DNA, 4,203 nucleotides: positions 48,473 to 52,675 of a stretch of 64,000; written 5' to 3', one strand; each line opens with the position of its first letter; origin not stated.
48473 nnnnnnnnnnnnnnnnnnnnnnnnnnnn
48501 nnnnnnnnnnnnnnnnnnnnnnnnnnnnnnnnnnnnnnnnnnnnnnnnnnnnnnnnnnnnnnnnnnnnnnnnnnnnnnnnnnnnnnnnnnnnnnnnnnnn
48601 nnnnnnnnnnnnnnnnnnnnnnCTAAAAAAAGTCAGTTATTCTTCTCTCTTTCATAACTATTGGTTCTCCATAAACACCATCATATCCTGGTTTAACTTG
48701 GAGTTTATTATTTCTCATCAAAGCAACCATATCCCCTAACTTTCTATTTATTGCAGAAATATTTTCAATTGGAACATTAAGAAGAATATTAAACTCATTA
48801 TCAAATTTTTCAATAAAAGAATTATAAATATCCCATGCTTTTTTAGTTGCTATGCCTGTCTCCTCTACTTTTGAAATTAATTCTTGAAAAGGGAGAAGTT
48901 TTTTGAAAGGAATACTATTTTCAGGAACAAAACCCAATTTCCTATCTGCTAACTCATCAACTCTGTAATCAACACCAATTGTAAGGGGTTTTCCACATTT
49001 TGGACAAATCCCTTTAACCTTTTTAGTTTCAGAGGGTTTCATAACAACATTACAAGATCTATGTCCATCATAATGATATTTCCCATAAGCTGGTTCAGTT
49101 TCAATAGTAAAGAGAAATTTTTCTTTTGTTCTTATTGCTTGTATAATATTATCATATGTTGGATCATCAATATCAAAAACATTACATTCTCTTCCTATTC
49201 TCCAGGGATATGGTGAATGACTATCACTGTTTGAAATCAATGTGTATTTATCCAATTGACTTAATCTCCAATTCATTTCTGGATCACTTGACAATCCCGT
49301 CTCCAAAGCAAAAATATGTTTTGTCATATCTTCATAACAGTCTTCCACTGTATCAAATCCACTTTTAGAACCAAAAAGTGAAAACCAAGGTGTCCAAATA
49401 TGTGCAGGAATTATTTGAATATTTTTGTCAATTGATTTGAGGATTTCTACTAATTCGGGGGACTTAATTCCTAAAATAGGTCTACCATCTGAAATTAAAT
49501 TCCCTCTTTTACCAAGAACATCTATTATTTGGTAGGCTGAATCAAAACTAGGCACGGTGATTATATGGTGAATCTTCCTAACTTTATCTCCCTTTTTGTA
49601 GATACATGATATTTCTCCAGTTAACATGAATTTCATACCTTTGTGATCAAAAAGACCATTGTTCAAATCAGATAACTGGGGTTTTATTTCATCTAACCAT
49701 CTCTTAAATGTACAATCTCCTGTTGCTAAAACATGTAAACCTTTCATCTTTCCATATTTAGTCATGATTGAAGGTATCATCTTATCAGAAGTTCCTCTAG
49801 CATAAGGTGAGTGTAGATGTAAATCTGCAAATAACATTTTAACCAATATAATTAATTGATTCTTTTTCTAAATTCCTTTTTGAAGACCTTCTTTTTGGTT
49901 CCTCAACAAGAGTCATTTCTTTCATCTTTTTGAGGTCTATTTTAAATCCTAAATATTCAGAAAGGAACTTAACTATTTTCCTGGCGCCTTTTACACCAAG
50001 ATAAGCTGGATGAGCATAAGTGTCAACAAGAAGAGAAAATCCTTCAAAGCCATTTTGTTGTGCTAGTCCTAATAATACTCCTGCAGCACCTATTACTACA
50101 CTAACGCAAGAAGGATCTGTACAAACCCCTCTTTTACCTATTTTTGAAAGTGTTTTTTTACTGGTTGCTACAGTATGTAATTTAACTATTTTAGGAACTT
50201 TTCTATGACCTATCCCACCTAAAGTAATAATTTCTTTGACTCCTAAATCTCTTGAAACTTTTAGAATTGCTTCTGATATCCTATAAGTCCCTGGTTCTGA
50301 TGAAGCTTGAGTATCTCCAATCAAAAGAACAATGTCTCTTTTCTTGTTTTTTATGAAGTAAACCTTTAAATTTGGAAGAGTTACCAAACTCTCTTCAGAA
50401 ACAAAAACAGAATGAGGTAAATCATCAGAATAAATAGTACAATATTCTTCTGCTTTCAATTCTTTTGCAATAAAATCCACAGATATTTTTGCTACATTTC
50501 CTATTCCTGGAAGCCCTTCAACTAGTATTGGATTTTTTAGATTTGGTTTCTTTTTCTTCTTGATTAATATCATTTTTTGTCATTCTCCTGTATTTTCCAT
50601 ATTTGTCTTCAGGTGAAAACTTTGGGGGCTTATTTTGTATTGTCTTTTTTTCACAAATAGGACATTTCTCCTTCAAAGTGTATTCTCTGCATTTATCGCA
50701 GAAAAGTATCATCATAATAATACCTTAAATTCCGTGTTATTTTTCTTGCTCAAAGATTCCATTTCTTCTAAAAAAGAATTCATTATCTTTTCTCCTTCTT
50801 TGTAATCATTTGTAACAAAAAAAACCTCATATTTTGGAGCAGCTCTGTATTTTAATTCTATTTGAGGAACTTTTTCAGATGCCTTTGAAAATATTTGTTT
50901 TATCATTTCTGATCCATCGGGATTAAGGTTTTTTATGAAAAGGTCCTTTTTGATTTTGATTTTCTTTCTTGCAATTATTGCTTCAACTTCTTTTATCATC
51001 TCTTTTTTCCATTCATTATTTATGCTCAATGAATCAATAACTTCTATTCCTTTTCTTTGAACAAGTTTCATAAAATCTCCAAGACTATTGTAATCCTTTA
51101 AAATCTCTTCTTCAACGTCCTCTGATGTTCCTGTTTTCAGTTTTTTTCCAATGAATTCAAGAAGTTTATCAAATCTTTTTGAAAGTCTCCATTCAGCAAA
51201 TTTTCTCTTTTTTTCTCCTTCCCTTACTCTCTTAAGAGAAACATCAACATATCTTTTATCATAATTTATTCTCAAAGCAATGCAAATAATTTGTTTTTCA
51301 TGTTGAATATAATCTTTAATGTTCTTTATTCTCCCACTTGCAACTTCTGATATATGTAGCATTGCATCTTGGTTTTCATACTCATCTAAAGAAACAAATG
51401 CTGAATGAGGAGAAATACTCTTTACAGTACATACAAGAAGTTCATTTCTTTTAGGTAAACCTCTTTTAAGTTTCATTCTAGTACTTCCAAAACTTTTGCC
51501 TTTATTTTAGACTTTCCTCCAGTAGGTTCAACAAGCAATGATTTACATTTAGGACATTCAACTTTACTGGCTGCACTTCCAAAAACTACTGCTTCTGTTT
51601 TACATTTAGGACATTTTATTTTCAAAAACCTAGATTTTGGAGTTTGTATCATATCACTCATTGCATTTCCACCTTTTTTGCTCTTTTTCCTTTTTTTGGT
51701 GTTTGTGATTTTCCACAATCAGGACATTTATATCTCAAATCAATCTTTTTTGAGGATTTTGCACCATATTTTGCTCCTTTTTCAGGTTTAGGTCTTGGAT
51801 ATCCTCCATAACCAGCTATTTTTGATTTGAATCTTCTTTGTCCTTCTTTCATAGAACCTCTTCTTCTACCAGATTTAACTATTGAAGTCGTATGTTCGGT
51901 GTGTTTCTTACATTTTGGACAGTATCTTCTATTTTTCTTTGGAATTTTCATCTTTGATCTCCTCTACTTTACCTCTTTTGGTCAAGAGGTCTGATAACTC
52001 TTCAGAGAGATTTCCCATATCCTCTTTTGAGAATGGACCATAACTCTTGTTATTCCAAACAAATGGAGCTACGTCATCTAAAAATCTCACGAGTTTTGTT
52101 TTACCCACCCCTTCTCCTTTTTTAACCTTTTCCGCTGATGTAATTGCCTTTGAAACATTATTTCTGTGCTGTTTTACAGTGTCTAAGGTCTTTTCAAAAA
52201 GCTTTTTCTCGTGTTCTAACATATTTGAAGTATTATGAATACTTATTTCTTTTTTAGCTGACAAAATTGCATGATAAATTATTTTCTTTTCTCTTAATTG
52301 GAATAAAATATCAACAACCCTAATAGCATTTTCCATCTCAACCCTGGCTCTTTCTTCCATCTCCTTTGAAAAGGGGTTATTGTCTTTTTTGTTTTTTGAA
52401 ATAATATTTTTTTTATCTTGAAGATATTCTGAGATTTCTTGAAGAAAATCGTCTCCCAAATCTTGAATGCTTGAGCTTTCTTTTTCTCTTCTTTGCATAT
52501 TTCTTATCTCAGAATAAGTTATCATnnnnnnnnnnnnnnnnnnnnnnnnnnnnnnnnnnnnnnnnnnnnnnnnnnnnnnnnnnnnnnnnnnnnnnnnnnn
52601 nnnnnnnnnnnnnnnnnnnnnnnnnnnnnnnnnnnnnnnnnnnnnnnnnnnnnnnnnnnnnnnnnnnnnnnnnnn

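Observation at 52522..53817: Single-polypeptide primase: PriS catalytic core fused to a PriL-like Fe-S C-terminal domain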

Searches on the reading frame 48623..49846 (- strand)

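Call 16: search_protein_families(library=pfam, proteins=[window:48623-49846:-], max_evalue=0.01)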
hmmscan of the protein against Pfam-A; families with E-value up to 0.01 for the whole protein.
window:48623-49846:- (407 aa): 0 families

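Call 43: search_protein_families(library=ncbifam, proteins=[window:48623-49846:-], max_evalue=0.001)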
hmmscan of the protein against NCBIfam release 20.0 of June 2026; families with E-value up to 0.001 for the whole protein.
window:48623-49846:- (407 aa): 1 family
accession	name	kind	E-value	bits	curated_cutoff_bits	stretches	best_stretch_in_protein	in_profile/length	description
TIGR00375.1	TIGR00375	hypoth_equivalog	3.3e-61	207.7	326.6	1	7-394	2-373/374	TIGR00375 family protein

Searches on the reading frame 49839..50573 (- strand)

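Call 16: search_protein_families(library=pfam, proteins=[window:49839-50573:-], max_evalue=0.01)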
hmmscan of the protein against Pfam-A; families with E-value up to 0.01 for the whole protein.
window:49839-50573:- (244 aa): 1 family
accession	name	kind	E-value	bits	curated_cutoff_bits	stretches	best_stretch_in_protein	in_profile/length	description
PF09754.15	PAC2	-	1.1e-34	120.5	25.8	1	17-219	1-202/215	PAC2 family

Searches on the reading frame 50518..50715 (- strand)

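Call 16: search_protein_families(library=pfam, proteins=[window:50518-50715:-], max_evalue=0.01)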
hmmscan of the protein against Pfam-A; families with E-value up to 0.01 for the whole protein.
window:50518-50715:- (65 aa): 2 families
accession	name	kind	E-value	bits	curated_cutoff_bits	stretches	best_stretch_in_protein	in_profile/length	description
PF04135.18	Nop10p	-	9.3e-21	74.1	27.2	1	5-48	7-50/52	Nucleolar RNA-binding protein, Nop10p family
PF14634.12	zf-RING_5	-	0.0099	16.3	27.9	0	4-23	23-43/43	zinc-RING finger domain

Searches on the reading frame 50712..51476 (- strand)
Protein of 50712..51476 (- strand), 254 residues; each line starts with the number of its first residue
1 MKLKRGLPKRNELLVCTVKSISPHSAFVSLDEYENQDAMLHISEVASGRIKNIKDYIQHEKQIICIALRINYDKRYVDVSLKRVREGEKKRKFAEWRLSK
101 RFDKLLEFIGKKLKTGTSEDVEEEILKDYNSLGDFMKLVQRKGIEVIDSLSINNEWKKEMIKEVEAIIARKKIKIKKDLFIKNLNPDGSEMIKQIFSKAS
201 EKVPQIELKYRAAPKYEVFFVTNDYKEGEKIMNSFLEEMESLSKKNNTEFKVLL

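Call 16: search_protein_families(library=pfam, proteins=[window:50712-51476:-], max_evalue=0.01)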
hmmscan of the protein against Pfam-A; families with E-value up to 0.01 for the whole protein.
window:50712-51476:- (254 aa): 3 families
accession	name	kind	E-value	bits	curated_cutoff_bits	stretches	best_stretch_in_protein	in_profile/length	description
PF07541.17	EIF_2_alpha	-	4.2e-15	56.2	22.8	1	119-225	3-114/114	Eukaryotic translation initiation factor 2 alpha subunit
PF00575.29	S1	-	2.2e-06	28.4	22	1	17-82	11-74/74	S1 RNA binding domain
PF24915.1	Spectrin_SESTD1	-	0.0087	16.9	27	0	97-159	12-77/110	SESTD1-like, spectrin repeat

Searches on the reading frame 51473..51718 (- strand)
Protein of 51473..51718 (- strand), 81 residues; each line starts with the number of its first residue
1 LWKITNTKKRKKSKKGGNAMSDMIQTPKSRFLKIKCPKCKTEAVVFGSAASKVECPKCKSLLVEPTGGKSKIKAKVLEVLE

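Call 16: search_protein_families(library=pfam, proteins=[window:51473-51718:-], max_evalue=0.01)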
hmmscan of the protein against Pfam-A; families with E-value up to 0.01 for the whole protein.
window:51473-51718:- (81 aa): 11 families
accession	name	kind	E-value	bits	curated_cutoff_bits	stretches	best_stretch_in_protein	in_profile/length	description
PF01667.23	Ribosomal_S27e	-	1.1e-22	79.9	24.5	1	27-80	1-54/55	Ribosomal protein S27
PF13248.11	Zn_ribbon_3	-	0.00019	21.2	27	0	51-65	1-14/26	zinc-ribbon domain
PF03811.18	Zn_ribbon_InsA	-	0.00049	20.2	26.1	0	33-45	5-17/35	InsA N-terminal domain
PF01155.25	HypA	-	0.00089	19.7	28.9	1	32-70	69-104/112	Hydrogenase/urease nickel incorporation, metallochaperone, hypA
PF23548.1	Zn_ribbon_FGT1_2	-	0.0013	18.7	27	0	33-46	20-33/35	FORGETTER1 second zinc ribbon domain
PF14319.11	Zn_Tnp_IS91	-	0.0014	19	26.3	1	13-62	16-66/90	Transposase zinc-binding domain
PF23470.1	Zn_ribbon_PF0610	-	0.0014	18.7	26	0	55-64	21-30/39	PF0610 rubredoxin-like zinc beta-ribbon domain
PF03119.21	DNA_ligase_ZBD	-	0.0054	17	25.8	0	54-68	1-15/27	NAD-dependent DNA ligase C4 zinc finger domain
PF13717.11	Zn_ribbon_4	-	0.0063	16.9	30.3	0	33-41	25-33/36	zinc-ribbon domain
PF23451.1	Zn_ribbon_PaaD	-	0.0076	16.3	27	0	48-61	10-23/53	PaaD zinc beta ribbon domain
PF04438.22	zf-HIT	-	0.0097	16.1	24.7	0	50-60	11-21/30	HIT zinc finger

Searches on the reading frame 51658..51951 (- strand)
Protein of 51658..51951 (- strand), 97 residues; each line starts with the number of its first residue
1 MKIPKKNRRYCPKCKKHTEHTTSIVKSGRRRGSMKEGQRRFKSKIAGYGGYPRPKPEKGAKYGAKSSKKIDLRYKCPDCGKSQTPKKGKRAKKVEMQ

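Call 16: search_protein_families(library=pfam, proteins=[window:51658-51951:-], max_evalue=0.01)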
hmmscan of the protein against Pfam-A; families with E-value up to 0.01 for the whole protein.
window:51658-51951:- (97 aa): 3 families
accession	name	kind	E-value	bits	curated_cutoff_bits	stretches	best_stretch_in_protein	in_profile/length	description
PF00935.25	Ribosomal_L44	-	1.1e-19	71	25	1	16-97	1-76/76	Ribosomal protein L44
PF23499.1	YnfU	-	0.00044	20.5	27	0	10-28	18-36/49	YnfU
PF25164.1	CoiA_N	-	0.0083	16.1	26.3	0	72-90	16-34/50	Competence protein CoiA, N-terminal domain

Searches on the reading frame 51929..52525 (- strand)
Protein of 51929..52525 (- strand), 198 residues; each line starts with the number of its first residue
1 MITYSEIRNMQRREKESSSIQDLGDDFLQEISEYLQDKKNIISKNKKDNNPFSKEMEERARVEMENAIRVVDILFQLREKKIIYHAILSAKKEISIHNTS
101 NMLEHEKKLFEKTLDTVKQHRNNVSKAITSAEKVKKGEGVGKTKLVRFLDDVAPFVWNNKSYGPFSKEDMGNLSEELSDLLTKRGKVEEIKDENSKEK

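Call 16: search_protein_families(library=pfam, proteins=[window:51929-52525:-], max_evalue=0.01)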
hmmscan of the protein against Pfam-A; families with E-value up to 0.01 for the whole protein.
window:51929-52525:- (198 aa): 1 family
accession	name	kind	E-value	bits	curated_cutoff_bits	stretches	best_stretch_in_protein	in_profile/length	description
PF22090.1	Gins51_C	-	5.2e-05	23.4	27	1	146-188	3-46/48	Gins51, C-terminal domain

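Call 43: search_protein_families(library=ncbifam, proteins=[window:51929-52525:-], max_evalue=0.001)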
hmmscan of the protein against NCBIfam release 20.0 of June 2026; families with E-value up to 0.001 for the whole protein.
window:51929-52525:- (198 aa): 0 families

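Call 60: search_protein_families(library=pfam, alignment_id=A4, max_evalue=0.01)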
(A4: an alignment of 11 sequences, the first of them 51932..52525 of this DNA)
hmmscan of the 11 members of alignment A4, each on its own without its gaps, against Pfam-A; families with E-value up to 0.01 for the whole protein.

A. member 1, window:51932-52525:- (198 aa): 1 family
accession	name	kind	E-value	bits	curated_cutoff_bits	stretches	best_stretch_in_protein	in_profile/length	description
PF22090.1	Gins51_C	-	5.2e-05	23.4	27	1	146-188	3-46/48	Gins51, C-terminal domain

B. families by the number of members that match (of 11 scanned): 6 families
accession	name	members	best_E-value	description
PF22090.1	Gins51_C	11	3e-17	Gins51, C-terminal domain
PF05916.17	Sld5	5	1.1e-07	GINS complex protein helical bundle domain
PF20920.2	DAXX_hist_bd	1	0.0055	Death domain-associated protein 6, histone binding domain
PF24361.1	DUF7517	1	0.0061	Domain of unknown function (DUF7517)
PF15136.11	UPF0449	1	0.0062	Uncharacterised protein family UPF0449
PF21354.3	STAT_linker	1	0.0083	Signal transducer and activator of transcription, linker domain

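Call 61: search_solved_structures(query=A4, max_evalue=1)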
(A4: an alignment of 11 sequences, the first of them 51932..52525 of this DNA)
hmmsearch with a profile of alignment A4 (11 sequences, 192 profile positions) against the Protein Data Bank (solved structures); distinct sequences matched with E-value up to 1: 16.
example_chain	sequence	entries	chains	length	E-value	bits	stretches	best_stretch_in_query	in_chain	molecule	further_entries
3anw_A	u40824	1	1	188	5e-17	65.5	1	6-191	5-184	Putative uncharacterized protein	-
5ghr_B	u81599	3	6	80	1.4e-05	28.1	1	147-191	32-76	Putative uncharacterized protein | Gins51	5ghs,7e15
9moj_C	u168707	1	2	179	0.0019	21.2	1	5-120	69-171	GINS subunit domain-containing protein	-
8ouw_B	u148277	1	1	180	0.0024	20.9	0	63-97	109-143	Probable DNA replication complex GINS protein PSF2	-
3anw_B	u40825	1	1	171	0.013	18.5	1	6-116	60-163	Putative uncharacterized protein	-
5a5c_A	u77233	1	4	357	0.096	15.7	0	3-33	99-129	LRRTM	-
5nlb_B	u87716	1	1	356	0.12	15.4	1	24-97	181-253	Cullin-3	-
4eoz_B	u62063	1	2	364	0.15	15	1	24-97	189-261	Cullin-3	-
4apf_B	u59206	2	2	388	0.15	15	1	24-97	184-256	CULLIN 3 | Cullin-3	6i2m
8u82_C1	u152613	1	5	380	0.16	14.9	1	24-97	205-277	Cullin-3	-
8u80_C1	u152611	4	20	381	0.16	14.9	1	24-97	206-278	Cullin-3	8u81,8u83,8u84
8i79_B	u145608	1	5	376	0.17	14.9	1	24-97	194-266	Cullin-3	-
9rwz_H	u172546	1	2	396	0.18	14.8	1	24-97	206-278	Cullin-3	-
4ap2_B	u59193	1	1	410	0.19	14.7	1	24-97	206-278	CULLIN-3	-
4hxi_B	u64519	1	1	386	0.19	14.7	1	24-97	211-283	Cullin-3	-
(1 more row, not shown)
